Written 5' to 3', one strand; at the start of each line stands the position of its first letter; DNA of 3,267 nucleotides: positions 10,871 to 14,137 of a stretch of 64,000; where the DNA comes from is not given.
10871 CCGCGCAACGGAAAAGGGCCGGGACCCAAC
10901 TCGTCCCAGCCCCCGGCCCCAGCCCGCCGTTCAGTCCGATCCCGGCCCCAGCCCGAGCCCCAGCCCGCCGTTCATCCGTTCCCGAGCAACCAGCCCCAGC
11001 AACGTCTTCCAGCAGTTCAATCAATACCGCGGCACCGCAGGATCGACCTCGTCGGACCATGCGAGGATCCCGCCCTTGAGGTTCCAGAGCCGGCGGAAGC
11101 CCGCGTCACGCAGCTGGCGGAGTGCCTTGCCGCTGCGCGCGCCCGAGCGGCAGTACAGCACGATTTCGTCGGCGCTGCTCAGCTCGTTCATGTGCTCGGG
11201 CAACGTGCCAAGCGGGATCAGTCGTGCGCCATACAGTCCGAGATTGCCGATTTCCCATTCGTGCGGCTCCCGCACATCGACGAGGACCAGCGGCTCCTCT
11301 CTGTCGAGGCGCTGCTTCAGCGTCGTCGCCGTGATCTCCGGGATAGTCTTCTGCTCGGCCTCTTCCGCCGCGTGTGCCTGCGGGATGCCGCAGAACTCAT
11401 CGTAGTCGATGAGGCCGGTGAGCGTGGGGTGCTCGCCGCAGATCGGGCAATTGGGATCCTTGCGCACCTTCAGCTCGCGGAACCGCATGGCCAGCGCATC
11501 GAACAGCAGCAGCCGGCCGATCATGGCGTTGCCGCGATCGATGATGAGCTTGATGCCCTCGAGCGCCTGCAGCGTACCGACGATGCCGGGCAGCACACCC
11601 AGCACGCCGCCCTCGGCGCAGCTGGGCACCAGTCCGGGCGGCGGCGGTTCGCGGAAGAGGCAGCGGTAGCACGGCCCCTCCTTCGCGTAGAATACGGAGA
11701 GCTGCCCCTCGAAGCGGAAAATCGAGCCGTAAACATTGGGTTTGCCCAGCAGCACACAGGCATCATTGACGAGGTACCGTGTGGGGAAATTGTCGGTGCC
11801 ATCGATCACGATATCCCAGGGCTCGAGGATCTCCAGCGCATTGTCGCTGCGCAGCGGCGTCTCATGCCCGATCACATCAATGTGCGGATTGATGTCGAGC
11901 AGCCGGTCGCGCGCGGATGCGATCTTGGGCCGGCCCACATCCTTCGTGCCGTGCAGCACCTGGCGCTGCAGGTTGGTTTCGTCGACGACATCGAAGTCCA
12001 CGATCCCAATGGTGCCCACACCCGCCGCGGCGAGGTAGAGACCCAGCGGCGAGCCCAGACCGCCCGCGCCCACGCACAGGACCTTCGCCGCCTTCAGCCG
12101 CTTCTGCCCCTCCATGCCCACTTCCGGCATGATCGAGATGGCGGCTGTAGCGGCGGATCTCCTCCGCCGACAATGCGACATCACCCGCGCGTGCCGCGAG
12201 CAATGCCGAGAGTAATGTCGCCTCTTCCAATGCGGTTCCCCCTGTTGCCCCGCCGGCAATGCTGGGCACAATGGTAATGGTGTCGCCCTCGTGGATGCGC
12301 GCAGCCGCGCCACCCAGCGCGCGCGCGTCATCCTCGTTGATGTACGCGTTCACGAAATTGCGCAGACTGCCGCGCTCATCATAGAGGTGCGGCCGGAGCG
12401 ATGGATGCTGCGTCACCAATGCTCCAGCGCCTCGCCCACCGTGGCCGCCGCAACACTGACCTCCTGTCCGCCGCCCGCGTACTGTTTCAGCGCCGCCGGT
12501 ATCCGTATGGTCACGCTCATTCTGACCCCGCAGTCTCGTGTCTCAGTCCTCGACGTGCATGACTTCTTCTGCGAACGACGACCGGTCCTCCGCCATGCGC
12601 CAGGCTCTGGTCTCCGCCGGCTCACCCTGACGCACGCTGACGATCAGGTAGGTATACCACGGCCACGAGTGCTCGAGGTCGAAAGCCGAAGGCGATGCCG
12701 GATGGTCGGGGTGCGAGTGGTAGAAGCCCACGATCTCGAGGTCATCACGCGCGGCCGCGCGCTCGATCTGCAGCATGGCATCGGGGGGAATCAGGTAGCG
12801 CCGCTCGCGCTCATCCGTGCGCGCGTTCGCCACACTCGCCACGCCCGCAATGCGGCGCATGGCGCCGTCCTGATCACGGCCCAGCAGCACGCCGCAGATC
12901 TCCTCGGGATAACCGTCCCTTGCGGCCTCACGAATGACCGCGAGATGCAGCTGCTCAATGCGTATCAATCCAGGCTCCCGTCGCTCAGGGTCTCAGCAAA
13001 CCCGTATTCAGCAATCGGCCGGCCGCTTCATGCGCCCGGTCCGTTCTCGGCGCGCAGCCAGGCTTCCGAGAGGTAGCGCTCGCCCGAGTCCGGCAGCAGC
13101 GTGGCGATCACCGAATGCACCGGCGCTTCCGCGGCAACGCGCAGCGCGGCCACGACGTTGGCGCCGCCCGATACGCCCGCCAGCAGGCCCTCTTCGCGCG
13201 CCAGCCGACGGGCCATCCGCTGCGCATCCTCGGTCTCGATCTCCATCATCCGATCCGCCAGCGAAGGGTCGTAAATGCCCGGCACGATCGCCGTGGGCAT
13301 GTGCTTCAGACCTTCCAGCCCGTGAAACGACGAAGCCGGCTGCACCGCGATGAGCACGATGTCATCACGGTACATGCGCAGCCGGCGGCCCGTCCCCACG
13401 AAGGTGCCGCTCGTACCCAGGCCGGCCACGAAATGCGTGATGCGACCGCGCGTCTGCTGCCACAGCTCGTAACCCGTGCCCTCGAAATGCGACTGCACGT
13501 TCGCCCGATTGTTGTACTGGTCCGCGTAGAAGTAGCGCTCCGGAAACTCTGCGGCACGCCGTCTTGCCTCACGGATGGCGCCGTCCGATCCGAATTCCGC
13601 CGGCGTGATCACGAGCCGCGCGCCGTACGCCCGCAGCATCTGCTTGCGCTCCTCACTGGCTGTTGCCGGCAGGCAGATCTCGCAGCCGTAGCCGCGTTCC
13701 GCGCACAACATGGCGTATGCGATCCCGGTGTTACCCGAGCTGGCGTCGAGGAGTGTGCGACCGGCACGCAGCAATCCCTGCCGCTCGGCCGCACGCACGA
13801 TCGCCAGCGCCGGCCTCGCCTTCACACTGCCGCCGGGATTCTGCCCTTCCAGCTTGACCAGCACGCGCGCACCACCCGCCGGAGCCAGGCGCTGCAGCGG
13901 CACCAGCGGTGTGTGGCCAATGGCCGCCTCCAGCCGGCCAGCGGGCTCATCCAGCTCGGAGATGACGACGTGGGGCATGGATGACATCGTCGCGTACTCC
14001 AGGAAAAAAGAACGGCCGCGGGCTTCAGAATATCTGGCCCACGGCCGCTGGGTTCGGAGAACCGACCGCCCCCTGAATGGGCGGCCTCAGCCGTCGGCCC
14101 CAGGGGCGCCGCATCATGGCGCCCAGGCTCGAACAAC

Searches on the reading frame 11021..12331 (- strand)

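Call 20: search_protein_families(library=pfam, proteins=[window:11021-12331:-], max_evalue=0.001)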
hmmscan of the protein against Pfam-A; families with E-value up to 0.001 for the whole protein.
window:11021-12331:- (436 aa): 2 families
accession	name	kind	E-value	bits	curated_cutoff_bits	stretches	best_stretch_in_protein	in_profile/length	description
PF00899.27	ThiF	-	2.2e-80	269.7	28.1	1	68-296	7-237/238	ThiF family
PF00581.25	Rhodanese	-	2.9e-16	60.2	22.2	1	334-427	1-101/102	Rhodanese-like domain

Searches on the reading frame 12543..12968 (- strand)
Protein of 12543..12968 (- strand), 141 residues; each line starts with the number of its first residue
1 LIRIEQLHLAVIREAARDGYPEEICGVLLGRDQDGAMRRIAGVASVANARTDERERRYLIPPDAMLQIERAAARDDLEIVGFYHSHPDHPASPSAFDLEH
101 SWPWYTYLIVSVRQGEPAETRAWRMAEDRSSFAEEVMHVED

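Call 85: search_protein_families(library=pfam, proteins=[window:12543-12968:-], max_evalue=0.001)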
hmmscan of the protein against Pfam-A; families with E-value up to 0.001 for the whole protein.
window:12543-12968:- (141 aa): 2 families
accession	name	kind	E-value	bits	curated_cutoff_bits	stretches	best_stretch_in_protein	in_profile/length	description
PF14464.11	Prok-JAB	-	9.8e-25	87.1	25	1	8-125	4-113/114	Prokaryotic homologs of the JAB domain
PF01398.27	JAB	-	6.2e-08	32.9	22.5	1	3-99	7-106/117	JAB1/Mov34/MPN/PAD-1 ubiquitin protease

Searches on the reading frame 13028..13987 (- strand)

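Call 20: search_protein_families(library=pfam, proteins=[window:13028-13987:-], max_evalue=0.001)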
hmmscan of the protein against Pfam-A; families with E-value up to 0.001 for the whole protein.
window:13028-13987:- (319 aa): 1 family
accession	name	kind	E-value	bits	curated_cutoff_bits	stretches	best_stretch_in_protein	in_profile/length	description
PF00291.31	PALP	-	3.7e-66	223.9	35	1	21-300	3-295/295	Pyridoxal-phosphate dependent enzyme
